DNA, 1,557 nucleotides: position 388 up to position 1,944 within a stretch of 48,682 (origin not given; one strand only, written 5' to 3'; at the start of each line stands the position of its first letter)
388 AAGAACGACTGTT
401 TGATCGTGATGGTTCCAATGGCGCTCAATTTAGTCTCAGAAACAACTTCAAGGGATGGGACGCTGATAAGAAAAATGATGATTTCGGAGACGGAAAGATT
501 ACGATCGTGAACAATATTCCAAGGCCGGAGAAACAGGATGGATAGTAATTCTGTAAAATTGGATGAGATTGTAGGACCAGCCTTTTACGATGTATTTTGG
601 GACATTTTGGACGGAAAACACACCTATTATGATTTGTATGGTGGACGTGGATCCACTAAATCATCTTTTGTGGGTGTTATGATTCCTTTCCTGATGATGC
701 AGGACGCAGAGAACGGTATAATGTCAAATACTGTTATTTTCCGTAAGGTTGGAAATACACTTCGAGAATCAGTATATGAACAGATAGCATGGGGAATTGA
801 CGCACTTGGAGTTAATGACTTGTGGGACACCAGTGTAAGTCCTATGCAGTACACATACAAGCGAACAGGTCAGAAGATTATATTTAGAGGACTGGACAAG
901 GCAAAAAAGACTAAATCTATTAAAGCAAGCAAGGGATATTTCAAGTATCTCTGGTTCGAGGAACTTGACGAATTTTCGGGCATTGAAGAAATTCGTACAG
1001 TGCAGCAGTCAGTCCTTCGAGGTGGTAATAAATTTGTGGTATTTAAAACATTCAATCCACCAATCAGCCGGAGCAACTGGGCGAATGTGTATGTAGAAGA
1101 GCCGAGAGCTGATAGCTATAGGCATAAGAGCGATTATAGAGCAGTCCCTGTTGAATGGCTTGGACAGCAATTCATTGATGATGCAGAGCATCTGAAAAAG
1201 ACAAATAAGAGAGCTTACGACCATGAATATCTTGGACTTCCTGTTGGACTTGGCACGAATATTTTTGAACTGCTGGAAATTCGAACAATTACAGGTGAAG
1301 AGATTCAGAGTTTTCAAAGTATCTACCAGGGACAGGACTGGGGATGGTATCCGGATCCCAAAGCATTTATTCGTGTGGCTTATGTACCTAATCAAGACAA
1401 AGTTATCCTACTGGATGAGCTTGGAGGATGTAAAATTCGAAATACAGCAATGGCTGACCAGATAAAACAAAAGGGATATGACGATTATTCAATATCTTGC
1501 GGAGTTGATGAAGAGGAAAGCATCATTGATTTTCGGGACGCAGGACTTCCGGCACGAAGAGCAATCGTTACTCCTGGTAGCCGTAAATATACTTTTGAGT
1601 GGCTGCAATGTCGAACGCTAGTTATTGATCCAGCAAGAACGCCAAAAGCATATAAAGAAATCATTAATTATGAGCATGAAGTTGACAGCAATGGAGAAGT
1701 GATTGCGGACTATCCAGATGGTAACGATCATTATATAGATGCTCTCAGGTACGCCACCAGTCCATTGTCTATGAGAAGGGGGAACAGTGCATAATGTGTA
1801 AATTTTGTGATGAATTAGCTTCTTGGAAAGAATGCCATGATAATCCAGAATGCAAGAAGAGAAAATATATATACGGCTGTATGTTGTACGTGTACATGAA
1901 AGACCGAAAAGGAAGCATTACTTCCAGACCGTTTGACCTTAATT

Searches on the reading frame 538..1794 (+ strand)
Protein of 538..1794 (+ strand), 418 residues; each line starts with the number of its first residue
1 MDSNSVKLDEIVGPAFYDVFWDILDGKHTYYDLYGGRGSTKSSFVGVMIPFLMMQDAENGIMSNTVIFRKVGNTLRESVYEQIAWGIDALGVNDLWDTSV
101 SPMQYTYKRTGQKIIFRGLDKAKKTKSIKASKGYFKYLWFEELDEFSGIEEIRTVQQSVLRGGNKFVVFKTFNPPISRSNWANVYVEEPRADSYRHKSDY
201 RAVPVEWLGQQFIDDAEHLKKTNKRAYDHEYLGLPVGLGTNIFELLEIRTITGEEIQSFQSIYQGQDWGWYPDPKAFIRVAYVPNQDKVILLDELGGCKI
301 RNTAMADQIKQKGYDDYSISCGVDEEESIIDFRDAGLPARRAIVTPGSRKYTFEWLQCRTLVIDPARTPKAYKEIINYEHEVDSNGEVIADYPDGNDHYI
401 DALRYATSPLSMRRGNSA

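Call 37: search_dna_similar(query=window:538-1794:+, collection=phages, mode=protein, max_rows=40)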
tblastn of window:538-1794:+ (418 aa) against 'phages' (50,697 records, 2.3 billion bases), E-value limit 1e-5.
Records with a match: 758; places in all: 758; records where one place covers at least 80% of the query: 587.
Best place of each record, by identity: 80-90% 1; 60-80% 1; <60% 756.
By first word of the organism name: Streptococcus 239; Staphylococcus 149; Enterococcus 64; Clostridium 57; Bacillus 47; Listeria 38; Lactobacillus 28; Bacteriophage 20; Vibrio 14; Brevibacillus 11; and 42 more.
By host as written in the record: - 77; Staphylococcus aureus 39; Clostridium sporogenes ATCC-15579 30; Enterococcus faecalis 22; Listeria monocytogenes 18; Staphylococcus pseudintermedius 15; Staphylococcus epidermidis 13; Clostridium perfringens 12; and 337 more.
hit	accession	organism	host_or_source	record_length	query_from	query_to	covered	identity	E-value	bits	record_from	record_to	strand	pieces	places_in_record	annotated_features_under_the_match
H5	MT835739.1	Bacteriophage sp.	human fecal samples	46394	1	418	100%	81.6%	0e+0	674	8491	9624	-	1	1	record has no annotation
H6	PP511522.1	Dulem virus 35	Varecia variegata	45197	1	418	100%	79.9%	0e+0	681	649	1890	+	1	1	terminase | hypothetical protein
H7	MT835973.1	Bacteriophage sp.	human fecal samples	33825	6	418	99%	58.1%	2e-146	466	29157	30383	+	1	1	record has no annotation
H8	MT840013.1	Bacteriophage sp.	human fecal samples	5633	15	418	97%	53.0%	3e-126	406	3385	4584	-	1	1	record has no annotation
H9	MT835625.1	Bacteriophage sp.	human fecal samples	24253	4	418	99%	49.6%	5e-125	404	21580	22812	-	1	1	record has no annotation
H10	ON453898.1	Blautia phage Montmirail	Blautia coccoides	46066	10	418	98%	49.4%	2e-118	385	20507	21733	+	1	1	terminase large subunit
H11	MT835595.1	Bacteriophage sp.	human fecal samples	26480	4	406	96%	46.5%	2e-109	359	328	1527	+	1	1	record has no annotation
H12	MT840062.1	Bacteriophage sp.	human fecal samples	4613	11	418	90%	48.2%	3e-65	334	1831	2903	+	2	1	record has no annotation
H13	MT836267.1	Bacteriophage sp.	human fecal samples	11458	5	418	99%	42.3%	8e-102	337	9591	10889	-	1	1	record has no annotation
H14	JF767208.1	Clostridium phage phiCP13O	Clostridium perfringens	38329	3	414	99%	42.4%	2e-94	316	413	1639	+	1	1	phage terminase large subunit | hypothetical protein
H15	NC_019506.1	Clostridium phage phiCP13O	Clostridium perfringens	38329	3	414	99%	42.4%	2e-94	316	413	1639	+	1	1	terminase large subunit | terminase small subunit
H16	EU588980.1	Clostridium phage phiCP39-O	Clostridium perfringens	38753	3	414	99%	42.4%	2e-94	316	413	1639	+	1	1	large terminase | small terminase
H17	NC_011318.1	Clostridium phage phiCP39-O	Clostridium perfringens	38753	3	414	99%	42.4%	2e-94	316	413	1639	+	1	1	terminase large subunit | terminase small subunit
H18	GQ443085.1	Clostridium phage phiCP26F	Clostridium perfringens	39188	3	414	99%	42.4%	2e-94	316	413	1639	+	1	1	phi26F_gp2: phage terminase large subunit | phi26F_gp1: hypothetical protein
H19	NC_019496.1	Clostridium phage phiCP26F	Clostridium perfringens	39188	3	414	99%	42.4%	2e-94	316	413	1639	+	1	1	phi26F_gp2: terminase large subunit | phi26F_gp1: terminase small subunit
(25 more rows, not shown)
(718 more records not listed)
